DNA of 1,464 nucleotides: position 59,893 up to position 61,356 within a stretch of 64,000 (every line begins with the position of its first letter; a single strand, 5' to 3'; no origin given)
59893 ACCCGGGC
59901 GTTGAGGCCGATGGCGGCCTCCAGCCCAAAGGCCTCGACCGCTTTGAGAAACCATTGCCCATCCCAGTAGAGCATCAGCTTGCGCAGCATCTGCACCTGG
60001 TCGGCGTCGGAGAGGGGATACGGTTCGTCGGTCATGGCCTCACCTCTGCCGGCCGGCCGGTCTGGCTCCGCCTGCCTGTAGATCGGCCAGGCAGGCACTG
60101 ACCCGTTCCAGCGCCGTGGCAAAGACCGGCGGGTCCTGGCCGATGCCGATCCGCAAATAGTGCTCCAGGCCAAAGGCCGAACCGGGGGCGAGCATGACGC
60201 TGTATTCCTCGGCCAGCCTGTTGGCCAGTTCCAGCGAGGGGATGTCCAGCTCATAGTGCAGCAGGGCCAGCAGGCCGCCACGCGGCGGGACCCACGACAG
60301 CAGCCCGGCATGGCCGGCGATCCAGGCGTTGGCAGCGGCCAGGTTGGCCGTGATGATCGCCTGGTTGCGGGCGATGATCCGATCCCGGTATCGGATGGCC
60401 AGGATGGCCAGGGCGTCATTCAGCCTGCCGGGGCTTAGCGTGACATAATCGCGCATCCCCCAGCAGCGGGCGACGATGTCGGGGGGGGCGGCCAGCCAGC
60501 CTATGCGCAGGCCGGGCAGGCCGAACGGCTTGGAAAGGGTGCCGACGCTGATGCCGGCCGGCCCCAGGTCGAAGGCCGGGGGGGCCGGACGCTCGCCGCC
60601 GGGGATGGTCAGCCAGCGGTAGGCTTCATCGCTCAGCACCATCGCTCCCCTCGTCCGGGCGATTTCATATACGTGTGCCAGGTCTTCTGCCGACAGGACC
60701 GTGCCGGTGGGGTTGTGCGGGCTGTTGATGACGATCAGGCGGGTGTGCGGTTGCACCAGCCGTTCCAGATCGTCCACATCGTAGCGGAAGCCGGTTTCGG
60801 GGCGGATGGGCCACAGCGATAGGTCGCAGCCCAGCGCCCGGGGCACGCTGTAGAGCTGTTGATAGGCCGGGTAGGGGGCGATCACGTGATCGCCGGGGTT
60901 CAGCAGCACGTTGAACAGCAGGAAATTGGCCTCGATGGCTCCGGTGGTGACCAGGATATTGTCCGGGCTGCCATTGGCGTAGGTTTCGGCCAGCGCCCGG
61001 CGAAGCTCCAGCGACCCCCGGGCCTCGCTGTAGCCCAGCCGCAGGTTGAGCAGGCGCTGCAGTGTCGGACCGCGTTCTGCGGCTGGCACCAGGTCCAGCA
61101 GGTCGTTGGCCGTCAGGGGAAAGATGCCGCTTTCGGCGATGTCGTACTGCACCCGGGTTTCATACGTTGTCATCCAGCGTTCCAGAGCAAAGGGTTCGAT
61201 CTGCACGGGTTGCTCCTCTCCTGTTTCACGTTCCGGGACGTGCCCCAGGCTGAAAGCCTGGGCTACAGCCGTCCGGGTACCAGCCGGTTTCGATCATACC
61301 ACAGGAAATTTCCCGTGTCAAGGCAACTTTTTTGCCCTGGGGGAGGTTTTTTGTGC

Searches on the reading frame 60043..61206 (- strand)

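Call 26: search_protein_families(library=pfam, proteins=[window:60043-61206:-], max_evalue=0.00001)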
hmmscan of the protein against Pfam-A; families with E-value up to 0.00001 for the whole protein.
window:60043-61206:- (388 aa): 4 families
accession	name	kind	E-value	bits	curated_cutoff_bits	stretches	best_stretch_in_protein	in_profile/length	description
PF00155.27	Aminotran_1_2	-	2.1e-45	156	19.7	1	30-368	5-360/361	Aminotransferase class I and II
PF00266.25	Aminotran_5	-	1.3e-07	31.4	21.5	1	67-195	47-177/371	Aminotransferase class-V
PF01053.26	Cys_Met_Meta_PP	-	2.8e-06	26.6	27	1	87-195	73-175/381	Cys/Met metabolism PLP-dependent enzyme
PF01212.27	Beta_elim_lyase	-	4.5e-06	26.6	27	1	59-195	28-170/288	Beta-eliminating lyase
